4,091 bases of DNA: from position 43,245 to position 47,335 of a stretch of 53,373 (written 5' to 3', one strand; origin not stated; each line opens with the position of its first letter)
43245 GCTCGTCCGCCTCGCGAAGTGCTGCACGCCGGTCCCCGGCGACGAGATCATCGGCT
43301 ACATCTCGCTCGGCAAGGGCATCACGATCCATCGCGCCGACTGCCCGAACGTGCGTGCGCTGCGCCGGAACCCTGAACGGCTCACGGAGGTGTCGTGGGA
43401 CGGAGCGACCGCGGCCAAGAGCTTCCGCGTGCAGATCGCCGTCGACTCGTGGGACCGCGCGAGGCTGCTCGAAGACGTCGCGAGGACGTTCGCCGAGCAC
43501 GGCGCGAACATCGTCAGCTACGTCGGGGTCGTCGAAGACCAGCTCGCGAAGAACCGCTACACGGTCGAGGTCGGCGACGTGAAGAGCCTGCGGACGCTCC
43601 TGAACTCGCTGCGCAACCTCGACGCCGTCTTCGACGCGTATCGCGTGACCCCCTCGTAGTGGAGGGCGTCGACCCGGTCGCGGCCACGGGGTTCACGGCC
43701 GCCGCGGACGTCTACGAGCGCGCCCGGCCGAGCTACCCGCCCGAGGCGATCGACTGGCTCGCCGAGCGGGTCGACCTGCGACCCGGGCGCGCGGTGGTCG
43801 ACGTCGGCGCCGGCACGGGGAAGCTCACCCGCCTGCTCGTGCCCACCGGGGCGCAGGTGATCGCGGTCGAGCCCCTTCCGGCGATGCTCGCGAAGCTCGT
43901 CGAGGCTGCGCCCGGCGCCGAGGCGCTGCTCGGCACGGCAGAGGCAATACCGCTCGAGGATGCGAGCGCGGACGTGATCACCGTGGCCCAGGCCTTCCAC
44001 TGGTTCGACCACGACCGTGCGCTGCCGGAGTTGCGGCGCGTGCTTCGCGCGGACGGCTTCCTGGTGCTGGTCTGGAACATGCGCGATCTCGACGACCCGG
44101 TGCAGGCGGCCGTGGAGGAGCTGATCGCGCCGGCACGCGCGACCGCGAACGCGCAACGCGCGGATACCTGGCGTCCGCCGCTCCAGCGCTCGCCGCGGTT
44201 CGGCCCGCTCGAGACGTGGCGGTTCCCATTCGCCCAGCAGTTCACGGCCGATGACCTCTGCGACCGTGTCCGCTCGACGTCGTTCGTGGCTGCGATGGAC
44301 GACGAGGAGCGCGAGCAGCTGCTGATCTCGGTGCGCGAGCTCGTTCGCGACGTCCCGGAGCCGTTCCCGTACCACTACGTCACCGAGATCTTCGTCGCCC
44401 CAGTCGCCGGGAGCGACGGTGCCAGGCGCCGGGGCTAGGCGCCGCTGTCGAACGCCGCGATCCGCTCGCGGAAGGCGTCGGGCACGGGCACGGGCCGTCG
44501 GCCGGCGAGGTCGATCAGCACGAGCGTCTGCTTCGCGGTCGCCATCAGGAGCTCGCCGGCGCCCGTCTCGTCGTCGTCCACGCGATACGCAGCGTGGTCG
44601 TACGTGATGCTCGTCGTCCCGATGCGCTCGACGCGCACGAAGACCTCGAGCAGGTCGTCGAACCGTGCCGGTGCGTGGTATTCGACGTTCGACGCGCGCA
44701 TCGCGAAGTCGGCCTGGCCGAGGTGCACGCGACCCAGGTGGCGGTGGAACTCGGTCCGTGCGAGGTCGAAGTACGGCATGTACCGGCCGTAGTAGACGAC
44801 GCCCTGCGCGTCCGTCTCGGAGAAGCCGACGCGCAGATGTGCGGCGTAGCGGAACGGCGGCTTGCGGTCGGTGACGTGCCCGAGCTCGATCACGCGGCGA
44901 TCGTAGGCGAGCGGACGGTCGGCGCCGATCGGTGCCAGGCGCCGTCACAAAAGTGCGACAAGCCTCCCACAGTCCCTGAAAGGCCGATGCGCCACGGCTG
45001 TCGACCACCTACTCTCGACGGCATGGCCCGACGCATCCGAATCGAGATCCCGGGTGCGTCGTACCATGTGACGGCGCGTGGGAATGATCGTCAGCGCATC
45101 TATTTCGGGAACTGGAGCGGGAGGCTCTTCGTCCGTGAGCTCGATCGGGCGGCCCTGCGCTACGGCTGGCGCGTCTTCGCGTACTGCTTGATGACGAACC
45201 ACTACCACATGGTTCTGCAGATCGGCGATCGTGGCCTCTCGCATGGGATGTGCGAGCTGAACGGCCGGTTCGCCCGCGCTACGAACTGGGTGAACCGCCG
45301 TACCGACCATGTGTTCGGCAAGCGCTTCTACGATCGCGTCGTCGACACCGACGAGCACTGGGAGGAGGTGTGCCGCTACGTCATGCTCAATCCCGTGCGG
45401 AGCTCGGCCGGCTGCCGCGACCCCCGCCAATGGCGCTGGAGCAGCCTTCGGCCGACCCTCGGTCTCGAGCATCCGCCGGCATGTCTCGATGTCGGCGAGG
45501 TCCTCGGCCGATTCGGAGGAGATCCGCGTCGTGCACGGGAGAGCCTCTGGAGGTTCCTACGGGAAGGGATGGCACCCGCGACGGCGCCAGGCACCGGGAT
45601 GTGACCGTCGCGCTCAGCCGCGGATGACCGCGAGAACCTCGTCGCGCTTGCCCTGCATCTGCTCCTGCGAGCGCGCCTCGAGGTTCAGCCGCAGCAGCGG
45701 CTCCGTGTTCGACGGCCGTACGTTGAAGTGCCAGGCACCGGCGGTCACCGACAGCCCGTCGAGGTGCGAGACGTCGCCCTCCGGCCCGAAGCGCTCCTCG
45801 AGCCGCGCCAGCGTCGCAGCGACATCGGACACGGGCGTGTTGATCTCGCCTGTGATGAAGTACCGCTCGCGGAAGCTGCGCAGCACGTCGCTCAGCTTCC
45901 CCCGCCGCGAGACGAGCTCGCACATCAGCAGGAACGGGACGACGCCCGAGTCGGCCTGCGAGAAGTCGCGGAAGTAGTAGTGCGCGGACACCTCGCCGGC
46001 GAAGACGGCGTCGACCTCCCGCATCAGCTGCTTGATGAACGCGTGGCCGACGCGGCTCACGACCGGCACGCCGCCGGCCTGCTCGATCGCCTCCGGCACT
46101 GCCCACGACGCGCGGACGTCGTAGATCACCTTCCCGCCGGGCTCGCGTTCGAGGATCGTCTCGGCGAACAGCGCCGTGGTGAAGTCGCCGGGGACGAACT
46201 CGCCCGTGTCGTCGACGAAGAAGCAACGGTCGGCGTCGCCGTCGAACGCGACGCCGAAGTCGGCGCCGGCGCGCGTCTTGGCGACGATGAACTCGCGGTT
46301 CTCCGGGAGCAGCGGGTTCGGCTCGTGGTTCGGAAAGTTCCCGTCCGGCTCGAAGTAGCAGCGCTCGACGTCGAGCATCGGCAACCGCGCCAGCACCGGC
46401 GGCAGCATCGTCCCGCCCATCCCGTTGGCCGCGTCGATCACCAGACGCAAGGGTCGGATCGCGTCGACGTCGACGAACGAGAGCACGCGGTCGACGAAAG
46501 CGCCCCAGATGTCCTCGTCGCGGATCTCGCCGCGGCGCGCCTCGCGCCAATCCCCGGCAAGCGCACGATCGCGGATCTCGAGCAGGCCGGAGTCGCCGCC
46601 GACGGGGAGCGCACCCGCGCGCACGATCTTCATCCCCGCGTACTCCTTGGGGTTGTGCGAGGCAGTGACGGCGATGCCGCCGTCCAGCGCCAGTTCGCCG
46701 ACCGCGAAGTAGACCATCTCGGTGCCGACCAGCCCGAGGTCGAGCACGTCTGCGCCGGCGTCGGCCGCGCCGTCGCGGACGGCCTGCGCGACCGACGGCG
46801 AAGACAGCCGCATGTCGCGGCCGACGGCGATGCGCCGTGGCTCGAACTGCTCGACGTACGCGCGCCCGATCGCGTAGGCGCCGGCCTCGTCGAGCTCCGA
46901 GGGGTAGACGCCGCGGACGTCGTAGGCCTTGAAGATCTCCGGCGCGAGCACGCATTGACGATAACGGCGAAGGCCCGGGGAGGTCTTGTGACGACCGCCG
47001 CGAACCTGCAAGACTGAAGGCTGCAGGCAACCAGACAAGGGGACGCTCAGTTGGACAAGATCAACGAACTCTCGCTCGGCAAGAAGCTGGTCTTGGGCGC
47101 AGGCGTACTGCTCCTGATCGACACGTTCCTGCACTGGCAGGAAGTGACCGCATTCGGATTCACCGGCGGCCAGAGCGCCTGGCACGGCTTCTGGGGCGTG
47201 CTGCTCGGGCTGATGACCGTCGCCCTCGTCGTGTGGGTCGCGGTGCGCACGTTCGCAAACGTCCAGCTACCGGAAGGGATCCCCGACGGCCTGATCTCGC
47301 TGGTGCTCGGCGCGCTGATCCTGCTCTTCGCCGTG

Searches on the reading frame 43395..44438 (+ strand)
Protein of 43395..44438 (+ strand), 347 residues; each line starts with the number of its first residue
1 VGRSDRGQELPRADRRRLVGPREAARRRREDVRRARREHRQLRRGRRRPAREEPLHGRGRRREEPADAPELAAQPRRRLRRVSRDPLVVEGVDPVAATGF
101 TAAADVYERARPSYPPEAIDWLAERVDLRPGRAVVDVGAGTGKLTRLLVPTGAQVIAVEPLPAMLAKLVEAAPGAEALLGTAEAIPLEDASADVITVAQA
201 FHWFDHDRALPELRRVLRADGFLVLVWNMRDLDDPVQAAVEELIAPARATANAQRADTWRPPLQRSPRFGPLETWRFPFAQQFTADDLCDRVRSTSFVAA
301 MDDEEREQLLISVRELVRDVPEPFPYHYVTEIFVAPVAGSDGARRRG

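Call 14: search_protein_families(library=pfam, proteins=[window:43395-44438:+])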
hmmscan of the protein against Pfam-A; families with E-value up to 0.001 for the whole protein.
window:43395-44438:+ (347 aa): 6 families
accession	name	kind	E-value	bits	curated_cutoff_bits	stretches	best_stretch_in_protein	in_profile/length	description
PF08241.18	Methyltransf_11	-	9.5e-20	71.5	21.2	1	135-225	1-95/95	Methyltransferase domain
PF13649.12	Methyltransf_25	-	9.1e-16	58.8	27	1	134-221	1-97/97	Methyltransferase domain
PF08242.18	Methyltransf_12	-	1.9e-09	38.6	30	1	135-223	1-98/98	Methyltransferase domain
PF13489.12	Methyltransf_23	-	9e-08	32.5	27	1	114-251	8-124/164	Methyltransferase domain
PF13847.12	Methyltransf_31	-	1.9e-06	28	27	1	130-239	3-125/145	Methyltransferase domain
PF01209.24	Ubie_methyltran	-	3.5e-05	23.7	20.1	1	126-226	43-152/233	ubiE/COQ5 methyltransferase family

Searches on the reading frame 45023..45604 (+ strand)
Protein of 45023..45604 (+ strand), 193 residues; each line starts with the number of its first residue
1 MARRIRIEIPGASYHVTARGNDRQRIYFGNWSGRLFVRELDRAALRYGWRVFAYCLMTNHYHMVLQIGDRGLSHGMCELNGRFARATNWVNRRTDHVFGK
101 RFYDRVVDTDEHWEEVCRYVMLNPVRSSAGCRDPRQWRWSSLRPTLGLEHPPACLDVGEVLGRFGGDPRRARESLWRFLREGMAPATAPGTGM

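Call 14: search_protein_families(library=pfam, proteins=[window:45023-45604:+])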
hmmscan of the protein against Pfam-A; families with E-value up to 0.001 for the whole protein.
window:45023-45604:+ (193 aa): 1 family
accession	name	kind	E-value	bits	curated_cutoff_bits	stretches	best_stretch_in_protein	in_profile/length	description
PF01797.21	Y1_Tnp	-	2e-06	28.4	23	1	12-120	5-118/121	Transposase IS200 like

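Call 17: find_encoding_contigs(protein=window:45023-45604:+, flank=10000, max_places=10)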
Protein window:45023-45604:+ (193 aa): 1 contig read that carries it; 1 place shown.
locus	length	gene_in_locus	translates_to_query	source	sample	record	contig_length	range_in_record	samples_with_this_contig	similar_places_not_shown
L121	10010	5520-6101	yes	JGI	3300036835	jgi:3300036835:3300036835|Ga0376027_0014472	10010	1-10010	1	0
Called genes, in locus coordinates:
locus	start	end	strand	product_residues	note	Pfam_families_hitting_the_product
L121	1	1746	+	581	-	?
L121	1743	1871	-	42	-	-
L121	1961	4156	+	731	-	PF13328:HD_4, PF01966:HD, PF04607:RelA_SpoT, PF02824:TGS, PF01842:ACT (faint), PF19296:RelA_AH, PF28438:RelA_RIS, PF13291:ACT_4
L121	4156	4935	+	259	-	PF13489:Methyltransf_23, PF01209:Ubie_methyltran (faint), PF13847:Methyltransf_31 (weak), PF08241:Methyltransf_11, PF08242:Methyltransf_12, PF13649:Methyltransf_25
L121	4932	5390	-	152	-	PF13279:4HBT_2, PF03061:4HBT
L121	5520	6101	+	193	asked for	PF01797:Y1_Tnp (weak)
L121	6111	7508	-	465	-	PF02878:PGM_PMM_I, PF02879:PGM_PMM_II, PF02880:PGM_PMM_III, PF00408:PGM_PMM_IV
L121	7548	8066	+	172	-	-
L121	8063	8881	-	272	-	PF01261:AP_endonuc_2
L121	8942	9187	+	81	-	-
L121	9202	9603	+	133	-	PF03100:CcmE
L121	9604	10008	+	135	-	?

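Call 41: find_homologous_proteins(query=window:45023-45604:+, max_evalue=1e-10)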
Query window:45023-45604:+ (193 aa): 330 proteins with E <= 1e-10 among 542 candidates; the best 120 are listed.
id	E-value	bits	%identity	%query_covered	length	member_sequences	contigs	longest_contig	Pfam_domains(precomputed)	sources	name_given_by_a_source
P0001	2.4e-115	402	86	100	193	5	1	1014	PF01797.22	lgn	-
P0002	1.5e-111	389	84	99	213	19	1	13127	PF01797.22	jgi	jgi:putative transposase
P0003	2.7e-109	382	82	99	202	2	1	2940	-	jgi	jgi:REP element-mobilizing transposase RayT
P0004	9.0e-109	380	83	99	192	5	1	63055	PF01797.22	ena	-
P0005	9.7e-108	377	82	100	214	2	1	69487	PF01797.22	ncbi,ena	-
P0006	1.1e-107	376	83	99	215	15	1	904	PF01797.22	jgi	jgi:REP element-mobilizing transposase RayT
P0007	1.9e-106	372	84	99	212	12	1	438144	PF01797.22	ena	-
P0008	8.0e-106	370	82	99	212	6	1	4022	PF01797.22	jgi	jgi:putative transposase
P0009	2.5e-105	369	82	99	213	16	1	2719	PF01797.22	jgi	-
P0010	1.1e-97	344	74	100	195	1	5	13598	PF01797.22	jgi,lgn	jgi:REP element-mobilizing transposase RayT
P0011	2.9e-96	339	78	94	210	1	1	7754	PF01797.22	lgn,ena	-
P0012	4.1e-92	326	76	94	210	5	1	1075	-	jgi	jgi:REP element-mobilizing transposase RayT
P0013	7.1e-92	325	74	94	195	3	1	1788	PF01797.22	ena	-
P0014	3.1e-86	306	69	99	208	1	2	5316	PF01797.22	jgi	jgi:putative transposase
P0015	1.6e-83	298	66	99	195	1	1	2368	PF01797.22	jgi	jgi:putative transposase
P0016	2.4e-83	297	68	99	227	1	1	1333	PF01797.22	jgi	jgi:putative transposase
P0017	6.1e-80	286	71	87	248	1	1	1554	PF01797.22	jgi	jgi:putative transposase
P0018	5.6e-79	283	63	99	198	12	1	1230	PF01797.22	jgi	jgi:putative transposase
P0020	1.8e-77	278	63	99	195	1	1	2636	PF01797.22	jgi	jgi:putative transposase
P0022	7.0e-76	273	63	95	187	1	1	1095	PF01797.22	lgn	-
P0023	8.9e-76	272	64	99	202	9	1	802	PF01797.22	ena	-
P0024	1.3e-75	272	63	94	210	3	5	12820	PF01797.22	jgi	jgi:putative transposase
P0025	3.2e-75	270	61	95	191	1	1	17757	PF01797.22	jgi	jgi:putative transposase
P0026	1.5e-74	268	62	95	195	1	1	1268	PF01797.22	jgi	jgi:REP-associated tyrosine transposase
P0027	2.2e-74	268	62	99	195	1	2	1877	PF01797.22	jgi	jgi:REP element-mobilizing transposase RayT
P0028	2.6e-74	268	60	99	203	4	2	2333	PF01797.22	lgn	-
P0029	5.6e-74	266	63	99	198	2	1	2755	PF01797.22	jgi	jgi:REP element-mobilizing transposase RayT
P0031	9.4e-73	262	62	95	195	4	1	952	PF01797.22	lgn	-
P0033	2.7e-71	258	64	95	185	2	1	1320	PF01797.22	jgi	jgi:REP-associated tyrosine transposase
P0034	6.0e-71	257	59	100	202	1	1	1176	PF01797.22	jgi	jgi:putative transposase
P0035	1.0e-70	256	59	98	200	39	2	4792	PF01797.22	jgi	jgi:putative transposase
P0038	5.2e-70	253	58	99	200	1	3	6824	PF01797.22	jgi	jgi:putative transposase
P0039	1.3e-69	252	58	99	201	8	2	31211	PF01797.22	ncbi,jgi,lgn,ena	ncbi:MAG TPA: transposase [Gaiellaceae bacterium]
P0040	1.4e-69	252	58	100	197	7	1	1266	PF01797.22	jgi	jgi:REP element-mobilizing transposase RayT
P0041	2.0e-69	252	58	99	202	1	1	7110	PF01797.22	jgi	jgi:REP element-mobilizing transposase RayT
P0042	2.5e-69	251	59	99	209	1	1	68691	PF01797.22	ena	-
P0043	3.6e-69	251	61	95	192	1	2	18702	PF01797.22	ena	-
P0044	6.4e-69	250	62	94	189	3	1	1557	PF01797.22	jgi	jgi:REP element-mobilizing transposase RayT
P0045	6.8e-69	250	61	94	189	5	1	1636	PF01797.22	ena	-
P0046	9.1e-69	249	59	96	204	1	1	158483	PF01797.22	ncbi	-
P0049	1.5e-68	249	60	99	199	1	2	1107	PF01797.22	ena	-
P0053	4.4e-68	247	59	99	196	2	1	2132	PF01797.22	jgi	jgi:putative transposase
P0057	9.2e-68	246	59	99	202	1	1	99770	PF01797.22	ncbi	-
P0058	1.2e-67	246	58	97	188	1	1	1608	PF01797.22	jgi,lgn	jgi:REP element-mobilizing transposase RayT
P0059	1.7e-67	245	60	99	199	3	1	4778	PF01797.22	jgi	jgi:putative transposase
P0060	2.2e-67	245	58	99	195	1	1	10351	PF01797.22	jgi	jgi:putative transposase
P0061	3.0e-67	244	57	99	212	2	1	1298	PF01797.22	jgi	jgi:putative transposase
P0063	3.9e-67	244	60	95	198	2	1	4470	PF01797.22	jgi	jgi:REP element-mobilizing transposase RayT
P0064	4.0e-67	244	58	99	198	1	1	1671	PF01797.22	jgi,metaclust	metaclust:\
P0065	5.9e-67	243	59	94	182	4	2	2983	PF01797.22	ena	-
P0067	8.0e-67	243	60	99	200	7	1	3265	PF01797.22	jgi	jgi:putative transposase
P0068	8.2e-67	243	59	99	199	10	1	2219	PF01797.22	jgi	jgi:putative transposase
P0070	1.0e-66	243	60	99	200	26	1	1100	PF01797.22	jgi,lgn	jgi:REP element-mobilizing transposase RayT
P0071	1.1e-66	243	57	99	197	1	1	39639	PF01797.22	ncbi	ncbi:MAG: transposase [Gaiellaceae bacterium]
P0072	1.2e-66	242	58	97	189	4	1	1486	PF01797.22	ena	-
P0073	1.5e-66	242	57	99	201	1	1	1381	PF01797.22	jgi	jgi:REP element-mobilizing transposase RayT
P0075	1.9e-66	242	57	99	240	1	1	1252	PF01797.22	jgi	jgi:REP element-mobilizing transposase RayT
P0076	2.0e-66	242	58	99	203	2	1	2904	PF01797.22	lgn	-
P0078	3.0e-66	241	59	99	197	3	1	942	PF01797.22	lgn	-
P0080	3.7e-66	241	60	95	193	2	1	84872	PF01797.22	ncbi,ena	-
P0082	4.2e-66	241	59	95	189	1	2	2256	PF01797.22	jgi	jgi:putative transposase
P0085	7.8e-66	240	59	94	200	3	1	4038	PF01797.22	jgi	jgi:putative transposase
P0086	8.5e-66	240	57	99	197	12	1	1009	PF01797.22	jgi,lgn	-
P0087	3.9e-65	238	59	99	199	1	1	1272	PF01797.22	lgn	-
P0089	7.3e-65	237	56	99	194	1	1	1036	PF01797.22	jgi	jgi:REP element-mobilizing transposase RayT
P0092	1.4e-64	236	57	99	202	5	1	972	PF01797.22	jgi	jgi:REP element-mobilizing transposase RayT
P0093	1.8e-64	235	55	99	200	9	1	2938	PF01797.22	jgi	jgi:putative transposase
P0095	3.3e-64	235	58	95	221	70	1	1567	PF01797.22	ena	-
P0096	3.5e-64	234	59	95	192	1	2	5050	PF01797.22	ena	-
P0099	8.0e-64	233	59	99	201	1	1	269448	PF01797.22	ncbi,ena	-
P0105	5.3e-63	231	58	95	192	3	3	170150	PF01797.22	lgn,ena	-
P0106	6.4e-63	230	57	95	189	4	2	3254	PF01797.22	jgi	-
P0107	8.5e-63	230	55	95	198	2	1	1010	PF01797.22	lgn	-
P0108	2.0e-62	229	57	94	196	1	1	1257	PF01797.22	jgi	jgi:putative transposase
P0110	6.2e-62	227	54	99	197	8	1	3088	PF01797.22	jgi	-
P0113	2.7e-61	225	54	99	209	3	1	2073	PF01797.22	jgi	jgi:putative transposase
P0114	6.7e-61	224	57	95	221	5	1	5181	PF01797.22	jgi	jgi:putative transposase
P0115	7.5e-61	224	59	95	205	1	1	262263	PF01797.22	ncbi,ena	-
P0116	7.8e-61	223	55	94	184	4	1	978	PF01797.22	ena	-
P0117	2.4e-60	222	52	95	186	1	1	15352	PF01797.22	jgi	jgi:REP element-mobilizing transposase RayT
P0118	3.6e-60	221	56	95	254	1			PF01797.22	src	-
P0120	5.2e-60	221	63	80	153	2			PF01797.22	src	-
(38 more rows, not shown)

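Call 42: find_encoding_contigs(protein=P0007, flank=10000, max_places=3)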
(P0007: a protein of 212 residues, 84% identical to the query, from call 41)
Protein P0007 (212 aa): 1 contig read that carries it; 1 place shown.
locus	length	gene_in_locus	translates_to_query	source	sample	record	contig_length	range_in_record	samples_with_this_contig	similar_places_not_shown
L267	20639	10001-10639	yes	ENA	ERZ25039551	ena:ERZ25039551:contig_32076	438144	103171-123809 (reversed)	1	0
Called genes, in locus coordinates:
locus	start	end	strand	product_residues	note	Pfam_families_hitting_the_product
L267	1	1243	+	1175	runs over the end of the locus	PF12773:DZR, PF13240:Zn_Ribbon_1 (weak), PF13248:Zn_ribbon_3 (faint), PF24463:DUF7577 (weak), PF00211:Guanylate_cyc, PF13191:AAA_16, PF13424:TPR_12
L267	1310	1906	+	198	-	-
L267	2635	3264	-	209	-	-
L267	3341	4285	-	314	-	PF03734:YkuD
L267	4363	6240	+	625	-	PF01368:DHH, PF02272:DHHA1, PF17768:RecJ_OB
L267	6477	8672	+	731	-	PF13328:HD_4, PF01966:HD, PF04607:RelA_SpoT, PF02824:TGS, PF19296:RelA_AH, PF28438:RelA_RIS, PF13291:ACT_4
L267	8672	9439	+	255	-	PF13489:Methyltransf_23, PF01209:Ubie_methyltran, PF13847:Methyltransf_31 (weak), PF08241:Methyltransf_11, PF08242:Methyltransf_12, PF13649:Methyltransf_25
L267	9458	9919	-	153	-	PF13279:4HBT_2, PF03061:4HBT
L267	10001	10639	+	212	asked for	PF01797:Y1_Tnp (weak)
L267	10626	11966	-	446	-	PF02878:PGM_PMM_I, PF02879:PGM_PMM_II, PF02880:PGM_PMM_III, PF00408:PGM_PMM_IV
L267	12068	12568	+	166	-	-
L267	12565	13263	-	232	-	PF01261:AP_endonuc_2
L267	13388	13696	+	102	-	-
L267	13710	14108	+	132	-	PF03100:CcmE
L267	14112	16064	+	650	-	PF01578:Cytochrom_C_asm, PF16327:CcmF_C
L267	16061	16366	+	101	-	-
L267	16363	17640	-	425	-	PF01566:Nramp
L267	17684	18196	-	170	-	PF00156:Pribosyltran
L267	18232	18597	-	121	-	-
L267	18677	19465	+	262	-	PF00149:Metallophos, PF12850:Metallophos_2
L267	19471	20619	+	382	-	PF27272:CpgS_N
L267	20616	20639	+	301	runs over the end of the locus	PF13191:AAA_16 (faint)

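Call 43: find_encoding_contigs(protein=P0046, flank=10000, max_places=3)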
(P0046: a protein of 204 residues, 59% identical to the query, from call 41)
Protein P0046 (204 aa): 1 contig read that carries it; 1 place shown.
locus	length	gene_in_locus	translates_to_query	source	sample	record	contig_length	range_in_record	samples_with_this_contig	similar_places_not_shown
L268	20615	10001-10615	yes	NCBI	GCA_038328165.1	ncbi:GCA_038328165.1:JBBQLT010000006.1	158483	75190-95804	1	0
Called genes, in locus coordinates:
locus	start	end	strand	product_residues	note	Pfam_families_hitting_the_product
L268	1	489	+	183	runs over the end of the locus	PF01330:RuvA_N, PF00633:HHH (faint), PF14520:HHH_5, PF07499:RuvA_C (weak)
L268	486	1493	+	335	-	PF05673:DUF815 (faint), PF05496:RuvB_N, PF01078:Mg_chelatase (faint), PF00004:AAA, PF07728:AAA_5 (weak), PF17864:AAA_lid_4, PF05491:WHD_RuvB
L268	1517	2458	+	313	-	-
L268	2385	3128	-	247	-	-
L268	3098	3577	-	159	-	-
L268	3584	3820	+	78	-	-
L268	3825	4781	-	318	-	PF12229:PG_binding_4 (weak), PF03734:YkuD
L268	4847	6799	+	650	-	PF01368:DHH, PF02272:DHHA1, PF17768:RecJ_OB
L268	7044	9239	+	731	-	PF13328:HD_4, PF01966:HD, PF04607:RelA_SpoT, PF02824:TGS, PF19296:RelA_AH, PF28438:RelA_RIS, PF13291:ACT_4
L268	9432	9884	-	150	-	PF13279:4HBT_2, PF03061:4HBT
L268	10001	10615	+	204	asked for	PF01797:Y1_Tnp (weak)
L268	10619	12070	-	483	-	PF02878:PGM_PMM_I, PF02879:PGM_PMM_II, PF02880:PGM_PMM_III, PF00408:PGM_PMM_IV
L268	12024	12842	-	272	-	PF01261:AP_endonuc_2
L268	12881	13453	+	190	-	PF00376:MerR, PF13411:MerR_1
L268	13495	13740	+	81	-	-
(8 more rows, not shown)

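Call 44: find_encoding_contigs(protein=P0071, flank=10000, max_places=3)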
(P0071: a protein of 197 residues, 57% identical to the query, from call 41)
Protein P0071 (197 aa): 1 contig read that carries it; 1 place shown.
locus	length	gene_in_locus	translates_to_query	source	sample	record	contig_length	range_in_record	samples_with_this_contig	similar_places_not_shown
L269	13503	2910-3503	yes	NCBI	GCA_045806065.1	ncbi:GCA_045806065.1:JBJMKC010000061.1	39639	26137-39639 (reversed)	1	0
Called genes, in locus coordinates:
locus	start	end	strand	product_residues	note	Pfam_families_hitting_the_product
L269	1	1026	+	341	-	PF02824:TGS, PF19296:RelA_AH, PF28438:RelA_RIS, PF13291:ACT_4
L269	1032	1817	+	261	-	PF13489:Methyltransf_23, PF08241:Methyltransf_11, PF08242:Methyltransf_12 (weak), PF13649:Methyltransf_25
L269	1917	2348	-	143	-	PF01243:PNPOx_N, PF12900:Pyridox_ox_2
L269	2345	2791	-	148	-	PF13279:4HBT_2, PF03061:4HBT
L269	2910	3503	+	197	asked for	PF01797:Y1_Tnp (faint)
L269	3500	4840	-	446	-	PF02878:PGM_PMM_I, PF02879:PGM_PMM_II, PF02880:PGM_PMM_III, PF00408:PGM_PMM_IV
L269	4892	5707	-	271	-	PF01261:AP_endonuc_2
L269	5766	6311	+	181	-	PF00376:MerR, PF13411:MerR_1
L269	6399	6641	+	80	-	-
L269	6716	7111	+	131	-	PF03100:CcmE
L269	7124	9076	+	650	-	PF01578:Cytochrom_C_asm, PF16327:CcmF_C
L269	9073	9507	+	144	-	-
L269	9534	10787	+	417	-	PF24568:CC_PcsB, PF01551:Peptidase_M23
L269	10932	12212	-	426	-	PF01566:Nramp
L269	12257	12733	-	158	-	PF00156:Pribosyltran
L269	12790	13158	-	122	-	-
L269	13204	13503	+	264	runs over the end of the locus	PF00149:Metallophos, PF12850:Metallophos_2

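Call 56: search_solved_structures(query=window:45023-45604:+, max_evalue=0.01, show_alignments=2)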
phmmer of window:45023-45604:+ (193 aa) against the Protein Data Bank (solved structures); distinct sequences matched with E-value up to 0.01: 0.

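Call 57: search_protein_families(library=ncbifam, proteins=[window:45023-45604:+], max_evalue=0.001)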
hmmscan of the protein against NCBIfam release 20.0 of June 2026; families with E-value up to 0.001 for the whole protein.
window:45023-45604:+ (193 aa): 1 family
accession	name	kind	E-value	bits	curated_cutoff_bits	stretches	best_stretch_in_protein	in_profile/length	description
NF047646.1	REP_Tyr_transpos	equivalog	9e-22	77.5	80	1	4-140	2-146/146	REP-associated tyrosine transposase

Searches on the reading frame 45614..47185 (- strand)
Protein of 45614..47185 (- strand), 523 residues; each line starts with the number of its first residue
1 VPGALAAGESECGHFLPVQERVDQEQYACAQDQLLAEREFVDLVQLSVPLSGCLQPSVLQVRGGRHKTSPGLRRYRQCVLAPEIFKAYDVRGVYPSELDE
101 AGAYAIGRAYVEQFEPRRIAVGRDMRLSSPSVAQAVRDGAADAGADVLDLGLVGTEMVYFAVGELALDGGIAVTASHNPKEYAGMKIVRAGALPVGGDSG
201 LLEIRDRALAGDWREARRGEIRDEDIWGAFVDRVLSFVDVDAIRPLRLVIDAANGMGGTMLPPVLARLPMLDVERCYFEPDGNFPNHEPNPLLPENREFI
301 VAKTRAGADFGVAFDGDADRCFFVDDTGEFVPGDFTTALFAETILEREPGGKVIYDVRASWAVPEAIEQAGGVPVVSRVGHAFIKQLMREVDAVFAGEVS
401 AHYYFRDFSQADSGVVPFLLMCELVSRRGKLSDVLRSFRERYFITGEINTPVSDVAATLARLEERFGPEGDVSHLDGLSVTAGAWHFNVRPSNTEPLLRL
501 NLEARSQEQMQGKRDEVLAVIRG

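Call 14: search_protein_families(library=pfam, proteins=[window:45614-47185:-])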
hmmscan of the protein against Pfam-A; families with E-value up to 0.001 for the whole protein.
window:45614-47185:- (523 aa): 4 families
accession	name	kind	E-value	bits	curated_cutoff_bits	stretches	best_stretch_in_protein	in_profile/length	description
PF02878.22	PGM_PMM_I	-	1.2e-30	106.5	22.5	1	83-199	2-123/138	Phosphoglucomutase/phosphomannomutase, alpha/beta/alpha domain I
PF02880.22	PGM_PMM_III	-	1.7e-23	83.4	20.7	1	333-441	2-114/115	Phosphoglucomutase/phosphomannomutase, alpha/beta/alpha domain III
PF02879.22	PGM_PMM_II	-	3.7e-21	76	29.3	1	229-328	2-103/103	Phosphoglucomutase/phosphomannomutase, alpha/beta/alpha domain II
PF00408.26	PGM_PMM_IV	-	5.6e-10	39.6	23.1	1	447-518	1-66/68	Phosphoglucomutase/phosphomannomutase, C-terminal domain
